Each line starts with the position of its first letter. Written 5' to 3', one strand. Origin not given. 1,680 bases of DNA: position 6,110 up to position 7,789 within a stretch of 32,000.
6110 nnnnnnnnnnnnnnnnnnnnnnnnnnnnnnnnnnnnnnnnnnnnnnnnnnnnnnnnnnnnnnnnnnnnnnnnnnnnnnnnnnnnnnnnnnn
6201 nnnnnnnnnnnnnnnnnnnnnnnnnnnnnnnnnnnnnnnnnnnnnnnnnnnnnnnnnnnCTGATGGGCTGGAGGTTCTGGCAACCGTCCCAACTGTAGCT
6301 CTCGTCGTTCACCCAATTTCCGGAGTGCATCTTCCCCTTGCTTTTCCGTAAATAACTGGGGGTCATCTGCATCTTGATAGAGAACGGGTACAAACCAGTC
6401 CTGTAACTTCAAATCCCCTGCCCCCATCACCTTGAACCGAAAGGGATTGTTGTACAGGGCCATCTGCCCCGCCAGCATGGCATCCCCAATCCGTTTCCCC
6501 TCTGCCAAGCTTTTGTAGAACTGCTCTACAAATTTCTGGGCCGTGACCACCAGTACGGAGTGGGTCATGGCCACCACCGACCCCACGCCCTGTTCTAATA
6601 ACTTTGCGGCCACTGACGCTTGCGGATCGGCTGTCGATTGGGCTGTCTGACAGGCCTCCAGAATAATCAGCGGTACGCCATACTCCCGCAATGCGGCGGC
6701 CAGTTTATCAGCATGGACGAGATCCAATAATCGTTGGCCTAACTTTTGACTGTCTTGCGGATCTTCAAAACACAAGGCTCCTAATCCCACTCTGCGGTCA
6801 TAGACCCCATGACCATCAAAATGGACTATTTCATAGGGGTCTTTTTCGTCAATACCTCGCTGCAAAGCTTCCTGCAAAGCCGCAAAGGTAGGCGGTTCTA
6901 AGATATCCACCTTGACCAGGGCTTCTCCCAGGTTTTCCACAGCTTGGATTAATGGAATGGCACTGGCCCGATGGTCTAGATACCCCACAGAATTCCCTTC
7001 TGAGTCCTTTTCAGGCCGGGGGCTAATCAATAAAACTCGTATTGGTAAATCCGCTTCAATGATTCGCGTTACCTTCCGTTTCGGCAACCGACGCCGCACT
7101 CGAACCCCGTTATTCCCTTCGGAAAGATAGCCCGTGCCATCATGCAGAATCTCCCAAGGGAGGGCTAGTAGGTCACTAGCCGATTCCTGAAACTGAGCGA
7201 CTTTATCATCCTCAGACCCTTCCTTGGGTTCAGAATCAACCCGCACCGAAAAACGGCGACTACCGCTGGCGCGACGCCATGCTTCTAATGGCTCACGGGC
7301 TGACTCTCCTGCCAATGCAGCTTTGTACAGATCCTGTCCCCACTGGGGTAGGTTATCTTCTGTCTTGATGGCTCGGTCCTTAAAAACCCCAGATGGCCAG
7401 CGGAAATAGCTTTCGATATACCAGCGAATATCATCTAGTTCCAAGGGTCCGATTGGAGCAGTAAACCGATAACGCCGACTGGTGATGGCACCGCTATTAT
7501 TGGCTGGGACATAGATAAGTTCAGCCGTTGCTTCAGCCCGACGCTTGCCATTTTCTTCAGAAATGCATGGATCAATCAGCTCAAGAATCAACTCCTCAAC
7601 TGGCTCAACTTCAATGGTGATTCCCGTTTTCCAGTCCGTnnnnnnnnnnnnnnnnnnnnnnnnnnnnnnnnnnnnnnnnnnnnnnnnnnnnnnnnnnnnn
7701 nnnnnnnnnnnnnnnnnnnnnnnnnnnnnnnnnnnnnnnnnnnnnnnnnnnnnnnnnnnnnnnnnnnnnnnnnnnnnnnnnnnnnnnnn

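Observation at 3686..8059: Solitary 1457-aa TIR + CHAT + NB-ARC-type STAND + TPR gene: candidate dual-effector immune/cell-death sensor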

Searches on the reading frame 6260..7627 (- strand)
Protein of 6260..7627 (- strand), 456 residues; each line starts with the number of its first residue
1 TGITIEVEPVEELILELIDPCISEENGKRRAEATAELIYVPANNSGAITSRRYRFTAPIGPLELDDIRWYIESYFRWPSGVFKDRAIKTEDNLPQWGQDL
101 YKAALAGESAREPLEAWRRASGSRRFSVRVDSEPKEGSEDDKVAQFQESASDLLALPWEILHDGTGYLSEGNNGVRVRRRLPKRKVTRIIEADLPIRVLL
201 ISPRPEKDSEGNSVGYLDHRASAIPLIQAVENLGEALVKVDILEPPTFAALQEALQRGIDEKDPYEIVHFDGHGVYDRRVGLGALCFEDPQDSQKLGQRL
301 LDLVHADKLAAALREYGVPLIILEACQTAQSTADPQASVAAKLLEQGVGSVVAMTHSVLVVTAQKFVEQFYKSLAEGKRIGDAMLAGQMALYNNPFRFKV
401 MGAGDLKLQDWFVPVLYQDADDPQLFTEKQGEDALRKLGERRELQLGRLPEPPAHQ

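Call 55: find_related_loci(query=A2, collection=genome_contigs, flank=10000)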
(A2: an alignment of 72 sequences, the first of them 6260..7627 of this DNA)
Query A2 (456 aa) in genome_contigs; peptide patterns used: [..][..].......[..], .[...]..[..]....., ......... (x = any residue, [..] = any of these).
599 stretches matched a pattern (row limit reached: there are more); 575 encode a relative of the query (tblastn E <= 1e-3); the best 80 are kept; 80 distinct loci.
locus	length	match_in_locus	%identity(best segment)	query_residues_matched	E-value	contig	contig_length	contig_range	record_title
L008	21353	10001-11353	73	5-455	0e+0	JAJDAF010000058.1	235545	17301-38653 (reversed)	MAG: candidate division KSB1 bacterium isolate OFTM356 OFTM356_57, whole genome shotgun sequence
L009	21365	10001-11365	71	1-455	0e+0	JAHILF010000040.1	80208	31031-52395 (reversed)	MAG: Proteobacteria bacterium isolate KR13_N2.mb.116 KR13_N2.mb.116_k141_76552, whole genome shotgun sequence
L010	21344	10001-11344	74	8-455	0e+0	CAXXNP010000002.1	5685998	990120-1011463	MAG: Opitutales bacterium isolate 685e4509-010e-4797-9872-a51ee4494a19 genome assembly, contig: contig_2, whole genome s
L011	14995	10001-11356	69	3-455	0e+0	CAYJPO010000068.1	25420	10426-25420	MAG TPA_asm: uncultured Anaerolinea sp. isolate ERP124720_co1_191 genome assembly, contig: NODE_2567_length_25420_cov_30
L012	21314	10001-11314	70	19-456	0e+0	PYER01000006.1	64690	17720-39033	Filamentous cyanobacterium CCT1 NODE_6_length_64690_cov_10.4449_ID_81353, whole genome shotgun sequence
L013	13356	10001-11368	67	2-456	0e+0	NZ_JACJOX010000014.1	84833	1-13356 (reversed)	Leptolyngbya sp. FACHB-60 contig14, whole genome shotgun sequence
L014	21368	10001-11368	67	2-456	0e+0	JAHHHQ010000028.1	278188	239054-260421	MAG: Nodosilinea sp. WJT8-NPBG4 scaffold_22_c1, whole genome shotgun sequence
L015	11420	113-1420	69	20-455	0e+0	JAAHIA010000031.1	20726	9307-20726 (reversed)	MAG: Leptolyngbya sp. SIO4C1 4C1_NODE_31, whole genome shotgun sequence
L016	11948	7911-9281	68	1-456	0e+0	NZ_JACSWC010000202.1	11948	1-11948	Halomicronema sp. CCY15110 CCY15110_202, whole genome shotgun sequence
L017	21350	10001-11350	56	5-456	3e-168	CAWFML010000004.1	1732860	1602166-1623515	MAG: Pyrinomonadaceae bacterium isolate MFD01916.bin.1.104 genome assembly, contig: contig_4660, whole genome shotgun se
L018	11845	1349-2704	55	4-455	2e-167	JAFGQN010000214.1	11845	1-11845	MAG: Deltaproteobacteria bacterium isolate Zod_Metabat.76 k87_12580572, whole genome shotgun sequence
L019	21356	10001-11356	56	6-456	7e-163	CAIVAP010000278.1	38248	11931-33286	uncultured bacterium isolate AlinenSediments_bin-0053 genome assembly, contig: bin-0053:278/302, whole genome shotgun se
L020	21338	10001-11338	56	8-455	2e-161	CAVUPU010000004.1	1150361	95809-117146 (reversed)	MAG: uncultured Acidobacteriota bacterium isolate MFD06229.bin.2.137 genome assembly, contig: contig_2834, whole genome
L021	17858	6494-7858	55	6-456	3e-161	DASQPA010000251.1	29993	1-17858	MAG TPA_asm: Thermoanaerobaculia bacterium isolate SMAG_U10817 k141_91149, whole genome shotgun sequence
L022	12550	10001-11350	57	8-455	4e-161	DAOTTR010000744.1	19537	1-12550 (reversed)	MAG TPA_asm: Caldilineaceae bacterium isolate F11_8 k119_6957091, whole genome shotgun sequence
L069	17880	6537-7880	47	4-451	2e-130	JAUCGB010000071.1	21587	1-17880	Anaerolineales bacterium HSG24 NODE_134_length_21587, whole genome shotgun sequence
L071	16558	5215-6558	47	4-451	2e-129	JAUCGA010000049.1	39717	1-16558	Anaerolineales bacterium HSG25 NODE_73_length_39717, whole genome shotgun sequence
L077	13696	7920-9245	47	10-453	1e-128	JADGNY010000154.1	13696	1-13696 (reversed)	MAG: Thermoanaerobaculia bacterium isolate Chersky.31_28 contig-100_2071, whole genome shotgun sequence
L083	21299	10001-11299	50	19-453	8e-126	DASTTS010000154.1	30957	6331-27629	MAG TPA_asm: Pyrinomonadaceae bacterium isolate SMAG_U2312 k141_14495, whole genome shotgun sequence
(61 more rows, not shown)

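Call 63: predict_structure(alignment_id=A2)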
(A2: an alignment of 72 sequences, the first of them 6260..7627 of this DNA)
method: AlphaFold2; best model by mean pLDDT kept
length: 456 residues; sequences in the alignment: 72
mean_pLDDT: 92.6   pTM: 0.92
mean pLDDT of the five models: 92.6, 92.1, 91.7, 90.7, 90.6
residues with pLDDT >= 90: 361; 70-90: 83; 50-70: 11; < 50: 1
segments of 3 or more residues with pLDDT < 50: none
pLDDT, mean of each block of 10 residues (from residue 1): 87 98 96 98 96 98 97 95 97 98 97 97 96 95 95 97 97 94 87 94 94 79 79 85 96 97 97 89 94 93 96 94 83 90 94 93 93 94 98 96 95 94 90 81 76 67
secondary structure, 60 per line:
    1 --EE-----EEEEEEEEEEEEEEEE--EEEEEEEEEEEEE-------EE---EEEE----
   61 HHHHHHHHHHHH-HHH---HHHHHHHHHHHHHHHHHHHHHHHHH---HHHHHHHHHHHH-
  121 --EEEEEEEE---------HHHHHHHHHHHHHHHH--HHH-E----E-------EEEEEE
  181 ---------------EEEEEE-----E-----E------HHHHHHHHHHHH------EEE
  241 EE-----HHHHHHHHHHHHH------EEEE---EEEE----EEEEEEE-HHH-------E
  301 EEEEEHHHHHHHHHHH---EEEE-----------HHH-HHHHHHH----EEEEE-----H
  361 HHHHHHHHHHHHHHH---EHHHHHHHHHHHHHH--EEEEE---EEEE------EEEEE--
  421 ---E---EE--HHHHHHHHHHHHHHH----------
elements in order: E10-25 E28-40 E53-56 H61-72 H80-104 H108-119 E123-130 H140-155 E175-180 E196-201 H220-231 E238-242 H248-260 E267-270 E274-277 E282-288 E300-305 H306-316 E320-323 H339-345 E350-354 H360-375 H380-393 E396-400 E404-407 E414-418 H432-446

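Call 67: fold_search(model_id=the predicted structure, library=pdb)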
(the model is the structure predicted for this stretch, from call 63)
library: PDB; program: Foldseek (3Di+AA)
matches with E <= 10: 886; with E <= 0.001: 59
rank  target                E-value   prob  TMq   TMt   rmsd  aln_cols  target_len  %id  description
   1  7zoq_A                9.1e-11  1.00  0.46  0.28   7.5       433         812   14  Cryo-EM structure of a CRISPR effector in complex with a caspase regulator (released 2022-11-30)
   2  8eey_B                2.6e-10  1.00  0.46  0.31   6.6       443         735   13  Cas7-11 in complex with DR-mismatched target RNA, Csx29 and Csx30 (released 2022-11-16)
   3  8rot_A                1.8e-09  1.00  0.42  0.23   7.0       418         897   12  Cryo-EM structure of the transmembrane anti-sigma factor DdvA (released 2024-11-06)
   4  5fc2_B                1.1e-08  1.00  0.42  0.40   7.9       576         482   10  Structure of a separase in complex with a pAMK peptide containing a phospho-serine (released 2016-03-30)
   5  8rw5                  1.3e-08  1.00  0.41  0.23   8.3       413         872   12  Symmetry expansion of dimeric transmembrane anti-sigma factor DdvA (released 2024-11-06)
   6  8tl0_D                2.9e-08  1.00  0.33  0.31  15.8       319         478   16  Structure of activated SAVED-CHAT filament (released 2024-03-06)
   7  5fby_A                3.6e-08  1.00  0.45  0.43   7.2       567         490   10  Crystal structure of ctSPD (released 2016-03-30)
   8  9hma                  7.8e-08  1.00  0.43  0.17   9.1       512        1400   12  Cryo-EM structure of apo human separase (released 2025-09-03)
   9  9hn5_A                8.2e-08  1.00  0.45  0.16   8.7       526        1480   12  Cryo-EM structure of human separase bound to phosphorylated SCC1 (100-320 aa) (released 2025-09-03)
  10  9hm7                  8.2e-08  1.00  0.44  0.17   8.0       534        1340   11  Cryo-EM structure of apo human separase with the mutation C2029S (released 2025-09-03)
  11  8tl0_B                9.3e-08  1.00  0.36  0.34  14.4       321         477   17  Structure of activated SAVED-CHAT filament (released 2024-03-06)
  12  8d9h_E                9.3e-08  1.00  0.44  0.32   6.9       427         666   10  gRAMP-TPR-CHAT match PFS target RNA(Craspase) (released 2023-06-14)
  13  7nj1_A                9.8e-08  1.00  0.41  0.15   9.5       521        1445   12  CryoEM structure of the human Separase-Securin complex (released 2021-08-04)
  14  8tl0_A                1.1e-07  1.00  0.34  0.33  18.6       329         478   16  Structure of activated SAVED-CHAT filament (released 2024-03-06)
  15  8d9f_A                1.1e-07  1.00  0.46  0.33   6.4       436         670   11  gRAMP-TPR-CHAT (Craspase) (released 2023-06-14)
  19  8tl0_C                2.4e-07  1.00  0.37  0.36  18.1       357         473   16  Structure of activated SAVED-CHAT filament (released 2024-03-06)
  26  8tl0_I                7.2e-07  1.00  0.35  0.34  16.6       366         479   16  Structure of activated SAVED-CHAT filament (released 2024-03-06)
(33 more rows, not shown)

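Call 92: find_related_loci(query=A2, collection=viral_contigs, flank=5000)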
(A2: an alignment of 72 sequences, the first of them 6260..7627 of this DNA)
Query A2 (456 aa) in viral_contigs; peptide patterns used: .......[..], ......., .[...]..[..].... (x = any residue, [..] = any of these).
73 stretches matched a pattern; 3 encode a relative of the query (tblastn E <= 1e-3); 3 distinct loci.
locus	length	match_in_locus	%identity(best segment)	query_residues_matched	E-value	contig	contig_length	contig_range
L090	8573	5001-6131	27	54-418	1e-39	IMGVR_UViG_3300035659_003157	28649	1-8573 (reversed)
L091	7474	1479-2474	31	64-418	4e-37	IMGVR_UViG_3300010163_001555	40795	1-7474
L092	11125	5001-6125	27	55-418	1e-34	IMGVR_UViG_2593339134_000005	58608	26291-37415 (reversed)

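Call 94: search_protein_families(library=pfam, proteins=[L077:6144-7919:+, L083:8273-10000:+, L071:4657-5300:+, L069:6093-6600:+], max_evalue=0.001)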
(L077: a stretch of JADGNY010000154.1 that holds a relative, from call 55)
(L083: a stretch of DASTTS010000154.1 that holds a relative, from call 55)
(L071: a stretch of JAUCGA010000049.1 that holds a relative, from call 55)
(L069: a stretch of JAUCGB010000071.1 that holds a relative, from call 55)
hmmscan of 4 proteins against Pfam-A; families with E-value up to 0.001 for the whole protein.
L077:6144-7919:+ (592 aa): 0 families

L083:8273-10000:+ (576 aa): 4 families
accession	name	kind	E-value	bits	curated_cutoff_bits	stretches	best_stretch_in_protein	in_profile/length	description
PF14516.12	AAA_35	-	6.5e-25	88.1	27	1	18-356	9-330/331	AAA-like domain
PF13676.11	TIR_2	-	4.2e-20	72.9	28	1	418-508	2-92/122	TIR domain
PF01582.25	TIR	-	1.8e-09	38.1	21.3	1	421-512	10-101/179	TIR domain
PF08937.16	ThsB_TIR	-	2.7e-05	24.9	21.2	1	418-505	1-93/100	Thoeris protein ThsB, TIR-like domain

L071:4657-5300:+ (214 aa): 3 families
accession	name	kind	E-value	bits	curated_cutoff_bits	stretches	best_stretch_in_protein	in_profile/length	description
PF13676.11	TIR_2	-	7e-19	68.9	28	1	40-141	1-100/122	TIR domain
PF01582.25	TIR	-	1.4e-10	41.7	21.3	1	42-123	6-89/179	TIR domain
PF08937.16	ThsB_TIR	-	8.5e-05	23.3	21.2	1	41-118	1-87/100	Thoeris protein ThsB, TIR-like domain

L069:6093-6600:+ (169 aa): 3 families
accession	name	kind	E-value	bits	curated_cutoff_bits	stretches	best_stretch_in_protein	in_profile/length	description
PF13676.11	TIR_2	-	4.8e-19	69.5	28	1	2-101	1-99/122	TIR domain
PF01582.25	TIR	-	8.5e-11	42.4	21.3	1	3-85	5-89/179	TIR domain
PF08937.16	ThsB_TIR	-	9.3e-06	26.4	21.2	1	3-80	1-87/100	Thoeris protein ThsB, TIR-like domain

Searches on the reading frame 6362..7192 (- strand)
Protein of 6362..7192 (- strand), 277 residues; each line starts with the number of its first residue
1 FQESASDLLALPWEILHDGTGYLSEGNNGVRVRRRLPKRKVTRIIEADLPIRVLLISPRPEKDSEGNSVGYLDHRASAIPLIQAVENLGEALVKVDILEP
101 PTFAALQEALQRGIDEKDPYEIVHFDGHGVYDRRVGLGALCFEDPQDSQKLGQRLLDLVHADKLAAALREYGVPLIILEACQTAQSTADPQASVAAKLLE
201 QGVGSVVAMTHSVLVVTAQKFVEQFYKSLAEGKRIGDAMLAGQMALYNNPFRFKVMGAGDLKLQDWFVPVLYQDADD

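Call 28: search_solved_structures(query=window:6362-7192:-, max_evalue=10, show_alignments=4)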
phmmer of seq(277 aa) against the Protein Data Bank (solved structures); distinct sequences matched with E-value up to 10: 0.

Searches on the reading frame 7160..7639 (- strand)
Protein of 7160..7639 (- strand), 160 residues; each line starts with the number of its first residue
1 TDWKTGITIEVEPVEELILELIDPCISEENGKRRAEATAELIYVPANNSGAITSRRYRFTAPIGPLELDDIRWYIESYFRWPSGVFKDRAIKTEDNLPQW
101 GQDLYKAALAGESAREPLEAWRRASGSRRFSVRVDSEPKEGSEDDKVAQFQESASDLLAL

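Call 50: search_protein_families(library=pfam, proteins=[window:7160-7639:-], max_evalue=10)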
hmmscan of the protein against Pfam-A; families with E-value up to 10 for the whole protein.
window:7160-7639:- (160 aa): 0 families
